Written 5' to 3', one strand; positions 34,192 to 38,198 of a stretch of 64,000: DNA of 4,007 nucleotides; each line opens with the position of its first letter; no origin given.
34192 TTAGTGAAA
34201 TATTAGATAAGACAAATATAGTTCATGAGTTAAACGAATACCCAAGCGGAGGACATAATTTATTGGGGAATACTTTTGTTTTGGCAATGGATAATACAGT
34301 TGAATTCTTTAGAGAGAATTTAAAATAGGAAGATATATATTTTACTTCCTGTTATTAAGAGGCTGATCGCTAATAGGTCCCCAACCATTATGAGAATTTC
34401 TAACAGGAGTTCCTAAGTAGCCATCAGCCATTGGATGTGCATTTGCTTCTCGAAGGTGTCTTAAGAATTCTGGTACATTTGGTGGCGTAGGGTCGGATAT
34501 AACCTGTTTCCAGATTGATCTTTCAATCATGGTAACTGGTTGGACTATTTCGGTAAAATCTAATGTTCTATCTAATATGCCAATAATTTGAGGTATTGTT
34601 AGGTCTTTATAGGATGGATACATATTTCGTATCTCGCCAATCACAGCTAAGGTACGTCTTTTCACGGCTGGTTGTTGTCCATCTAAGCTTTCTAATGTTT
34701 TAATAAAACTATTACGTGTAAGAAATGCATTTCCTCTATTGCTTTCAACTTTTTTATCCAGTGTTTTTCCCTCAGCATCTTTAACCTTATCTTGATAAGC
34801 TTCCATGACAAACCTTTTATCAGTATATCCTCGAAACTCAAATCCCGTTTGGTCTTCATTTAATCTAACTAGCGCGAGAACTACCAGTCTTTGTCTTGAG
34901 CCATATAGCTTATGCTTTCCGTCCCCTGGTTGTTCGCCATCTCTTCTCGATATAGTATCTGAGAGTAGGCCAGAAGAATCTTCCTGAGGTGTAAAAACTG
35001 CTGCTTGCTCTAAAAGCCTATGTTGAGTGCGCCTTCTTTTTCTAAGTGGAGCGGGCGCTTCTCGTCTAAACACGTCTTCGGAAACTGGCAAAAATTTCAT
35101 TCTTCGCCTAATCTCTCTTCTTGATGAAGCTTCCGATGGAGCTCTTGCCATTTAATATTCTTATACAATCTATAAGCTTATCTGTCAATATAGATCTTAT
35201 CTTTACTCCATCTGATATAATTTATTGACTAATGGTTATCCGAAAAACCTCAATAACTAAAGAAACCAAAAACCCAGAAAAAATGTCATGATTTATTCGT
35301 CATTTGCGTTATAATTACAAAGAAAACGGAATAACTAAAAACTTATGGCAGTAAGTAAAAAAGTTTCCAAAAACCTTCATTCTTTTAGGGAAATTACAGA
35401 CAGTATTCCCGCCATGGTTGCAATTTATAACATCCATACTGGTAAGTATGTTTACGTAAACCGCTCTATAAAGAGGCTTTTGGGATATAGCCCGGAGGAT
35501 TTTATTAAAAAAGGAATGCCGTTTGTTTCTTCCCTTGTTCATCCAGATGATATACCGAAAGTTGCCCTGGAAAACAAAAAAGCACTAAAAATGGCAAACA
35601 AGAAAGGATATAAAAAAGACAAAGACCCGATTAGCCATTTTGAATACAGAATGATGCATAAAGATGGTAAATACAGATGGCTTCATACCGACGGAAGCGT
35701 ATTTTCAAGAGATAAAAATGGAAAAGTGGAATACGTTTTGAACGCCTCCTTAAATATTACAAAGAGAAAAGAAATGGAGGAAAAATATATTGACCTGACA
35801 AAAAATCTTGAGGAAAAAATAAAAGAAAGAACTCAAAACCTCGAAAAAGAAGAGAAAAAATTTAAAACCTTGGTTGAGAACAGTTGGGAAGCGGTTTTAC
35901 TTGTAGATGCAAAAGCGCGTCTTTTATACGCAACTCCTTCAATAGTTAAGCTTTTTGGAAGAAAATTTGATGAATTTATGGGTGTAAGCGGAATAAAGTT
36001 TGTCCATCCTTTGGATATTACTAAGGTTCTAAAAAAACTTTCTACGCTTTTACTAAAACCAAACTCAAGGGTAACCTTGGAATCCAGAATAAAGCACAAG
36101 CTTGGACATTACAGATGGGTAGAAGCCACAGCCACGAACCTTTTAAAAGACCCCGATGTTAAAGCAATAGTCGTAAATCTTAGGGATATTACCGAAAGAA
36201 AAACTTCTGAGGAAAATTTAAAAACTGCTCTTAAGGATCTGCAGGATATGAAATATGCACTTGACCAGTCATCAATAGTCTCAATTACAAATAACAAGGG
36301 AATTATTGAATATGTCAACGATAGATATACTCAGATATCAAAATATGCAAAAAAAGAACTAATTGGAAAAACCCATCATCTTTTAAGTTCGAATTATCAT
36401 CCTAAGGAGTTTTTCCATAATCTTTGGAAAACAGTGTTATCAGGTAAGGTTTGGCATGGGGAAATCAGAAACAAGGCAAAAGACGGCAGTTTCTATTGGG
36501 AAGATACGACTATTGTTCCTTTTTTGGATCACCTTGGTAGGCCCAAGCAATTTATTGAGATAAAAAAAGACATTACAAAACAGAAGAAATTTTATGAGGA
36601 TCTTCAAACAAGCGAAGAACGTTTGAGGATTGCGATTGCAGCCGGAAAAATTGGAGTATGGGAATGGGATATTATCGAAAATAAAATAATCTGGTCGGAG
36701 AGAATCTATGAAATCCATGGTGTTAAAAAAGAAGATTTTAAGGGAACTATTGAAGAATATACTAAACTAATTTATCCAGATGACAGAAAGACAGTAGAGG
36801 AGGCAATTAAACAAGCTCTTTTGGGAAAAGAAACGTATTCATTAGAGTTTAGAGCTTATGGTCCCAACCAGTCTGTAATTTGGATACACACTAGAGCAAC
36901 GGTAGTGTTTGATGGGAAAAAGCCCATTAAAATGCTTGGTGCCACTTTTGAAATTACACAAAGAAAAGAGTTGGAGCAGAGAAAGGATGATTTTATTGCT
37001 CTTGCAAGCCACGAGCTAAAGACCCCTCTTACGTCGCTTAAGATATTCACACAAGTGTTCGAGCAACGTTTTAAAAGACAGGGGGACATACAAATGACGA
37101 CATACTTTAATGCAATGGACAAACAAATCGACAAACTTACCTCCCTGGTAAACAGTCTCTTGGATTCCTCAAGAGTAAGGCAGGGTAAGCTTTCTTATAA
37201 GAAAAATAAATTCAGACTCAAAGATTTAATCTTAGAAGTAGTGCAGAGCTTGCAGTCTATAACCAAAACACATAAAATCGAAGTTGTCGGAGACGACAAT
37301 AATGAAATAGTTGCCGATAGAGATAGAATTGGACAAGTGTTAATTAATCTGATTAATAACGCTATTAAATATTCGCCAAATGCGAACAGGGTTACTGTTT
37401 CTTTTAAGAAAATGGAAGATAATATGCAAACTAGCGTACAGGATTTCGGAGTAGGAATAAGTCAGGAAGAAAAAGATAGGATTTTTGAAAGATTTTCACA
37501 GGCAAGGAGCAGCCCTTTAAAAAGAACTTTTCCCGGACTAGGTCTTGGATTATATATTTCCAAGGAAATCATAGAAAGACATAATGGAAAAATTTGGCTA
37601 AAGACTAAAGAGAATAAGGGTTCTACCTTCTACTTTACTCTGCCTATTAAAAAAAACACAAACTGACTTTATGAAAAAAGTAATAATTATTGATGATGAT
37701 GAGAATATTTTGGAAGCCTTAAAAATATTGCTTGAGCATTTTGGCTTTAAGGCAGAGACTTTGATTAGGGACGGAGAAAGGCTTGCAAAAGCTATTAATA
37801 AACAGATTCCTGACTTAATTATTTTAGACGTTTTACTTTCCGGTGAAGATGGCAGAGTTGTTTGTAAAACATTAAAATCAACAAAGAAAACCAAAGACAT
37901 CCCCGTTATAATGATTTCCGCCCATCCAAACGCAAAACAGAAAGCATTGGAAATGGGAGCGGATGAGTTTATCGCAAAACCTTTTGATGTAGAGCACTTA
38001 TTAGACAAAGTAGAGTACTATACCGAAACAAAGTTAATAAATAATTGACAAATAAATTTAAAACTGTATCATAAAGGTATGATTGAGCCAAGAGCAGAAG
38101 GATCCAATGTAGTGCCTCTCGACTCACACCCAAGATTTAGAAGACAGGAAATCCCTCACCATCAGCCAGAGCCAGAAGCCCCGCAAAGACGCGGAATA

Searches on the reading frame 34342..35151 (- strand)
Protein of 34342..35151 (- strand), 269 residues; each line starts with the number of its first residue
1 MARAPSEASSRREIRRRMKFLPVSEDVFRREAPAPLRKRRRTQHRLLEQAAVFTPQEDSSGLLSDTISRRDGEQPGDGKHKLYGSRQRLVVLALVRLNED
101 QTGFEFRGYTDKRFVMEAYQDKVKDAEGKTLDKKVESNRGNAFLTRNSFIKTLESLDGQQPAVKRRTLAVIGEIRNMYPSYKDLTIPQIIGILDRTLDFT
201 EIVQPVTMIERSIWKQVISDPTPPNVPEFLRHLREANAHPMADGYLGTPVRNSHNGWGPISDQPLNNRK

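Call 3: search_protein_families(library=pfam, proteins=[window:34342-35151:-], max_evalue=0.1)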
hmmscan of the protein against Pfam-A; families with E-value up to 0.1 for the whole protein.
window:34342-35151:- (269 aa): 1 family
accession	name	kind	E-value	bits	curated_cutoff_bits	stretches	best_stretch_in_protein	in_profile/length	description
PF08064.18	UME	-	0.024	14.9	23.2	1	147-226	11-87/102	UME (NUC010) domain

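Call 4: search_protein_families(library=padloc, proteins=[window:34342-35151:-], max_evalue=0.1)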
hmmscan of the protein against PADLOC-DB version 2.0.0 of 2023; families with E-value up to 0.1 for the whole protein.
window:34342-35151:- (269 aa): 0 families

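Call 5: search_protein_families(library=ncbifam, proteins=[window:34342-35151:-], max_evalue=0.1)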
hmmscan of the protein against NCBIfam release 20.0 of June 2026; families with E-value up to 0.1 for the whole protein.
window:34342-35151:- (269 aa): 1 family
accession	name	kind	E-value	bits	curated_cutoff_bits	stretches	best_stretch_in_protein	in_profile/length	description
NF009774.0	PRK13271.1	subfamily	0.096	11.5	560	0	88-138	76-126/569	alpha,alpha-trehalase TreA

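Call 32: search_protein_families(library=phrogs, proteins=[window:34342-35151:-], max_evalue=0.01)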
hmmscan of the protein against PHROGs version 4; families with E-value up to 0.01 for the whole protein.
window:34342-35151:- (269 aa): 0 families

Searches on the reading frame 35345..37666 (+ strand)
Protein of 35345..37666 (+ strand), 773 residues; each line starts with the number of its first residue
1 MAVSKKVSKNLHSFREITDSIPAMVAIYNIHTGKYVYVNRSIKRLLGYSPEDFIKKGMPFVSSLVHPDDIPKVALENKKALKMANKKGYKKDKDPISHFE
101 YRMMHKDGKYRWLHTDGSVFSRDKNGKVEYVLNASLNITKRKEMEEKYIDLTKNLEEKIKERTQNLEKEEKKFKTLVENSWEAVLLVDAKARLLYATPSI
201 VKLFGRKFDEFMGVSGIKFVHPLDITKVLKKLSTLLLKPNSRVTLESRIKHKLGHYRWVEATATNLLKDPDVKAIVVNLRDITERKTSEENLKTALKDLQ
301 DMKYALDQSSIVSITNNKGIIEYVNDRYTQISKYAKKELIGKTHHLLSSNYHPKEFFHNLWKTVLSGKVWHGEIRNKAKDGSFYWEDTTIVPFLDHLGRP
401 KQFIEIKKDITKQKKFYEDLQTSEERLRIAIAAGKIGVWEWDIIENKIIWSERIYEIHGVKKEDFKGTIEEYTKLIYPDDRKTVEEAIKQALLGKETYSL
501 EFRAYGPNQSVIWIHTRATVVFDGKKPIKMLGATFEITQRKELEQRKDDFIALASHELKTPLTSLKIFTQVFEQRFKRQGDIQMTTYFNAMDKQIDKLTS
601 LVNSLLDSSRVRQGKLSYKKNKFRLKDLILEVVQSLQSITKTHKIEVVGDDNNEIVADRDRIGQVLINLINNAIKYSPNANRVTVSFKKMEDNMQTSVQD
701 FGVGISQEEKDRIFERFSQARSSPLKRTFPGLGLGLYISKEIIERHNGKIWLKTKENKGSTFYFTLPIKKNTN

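Call 97: search_protein_families(library=padloc, proteins=[window:35345-37666:+], max_evalue=0.001)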
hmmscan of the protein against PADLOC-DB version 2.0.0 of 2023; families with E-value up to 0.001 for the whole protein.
window:35345-37666:+ (773 aa): 2 families
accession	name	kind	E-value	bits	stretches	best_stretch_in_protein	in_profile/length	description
PDLC04647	PDC-M43B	-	2.7e-13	47.7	1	612-758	177-323/347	-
PDLC04648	PDC-M43B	-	0.00047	17.2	1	641-743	212-313/361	-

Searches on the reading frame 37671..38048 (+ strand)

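Call 97: search_protein_families(library=padloc, proteins=[window:37671-38048:+], max_evalue=0.001)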
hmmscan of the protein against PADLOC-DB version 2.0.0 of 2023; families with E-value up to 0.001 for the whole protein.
window:37671-38048:+ (125 aa): 2 families
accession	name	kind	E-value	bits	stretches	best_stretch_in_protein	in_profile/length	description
PDLC04055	PD-T4-6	-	1.3e-05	22.2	1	2-119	366-484/496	-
PDLC00405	SduA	-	0.00031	18.4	1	2-63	7-67/323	DUF4263 domain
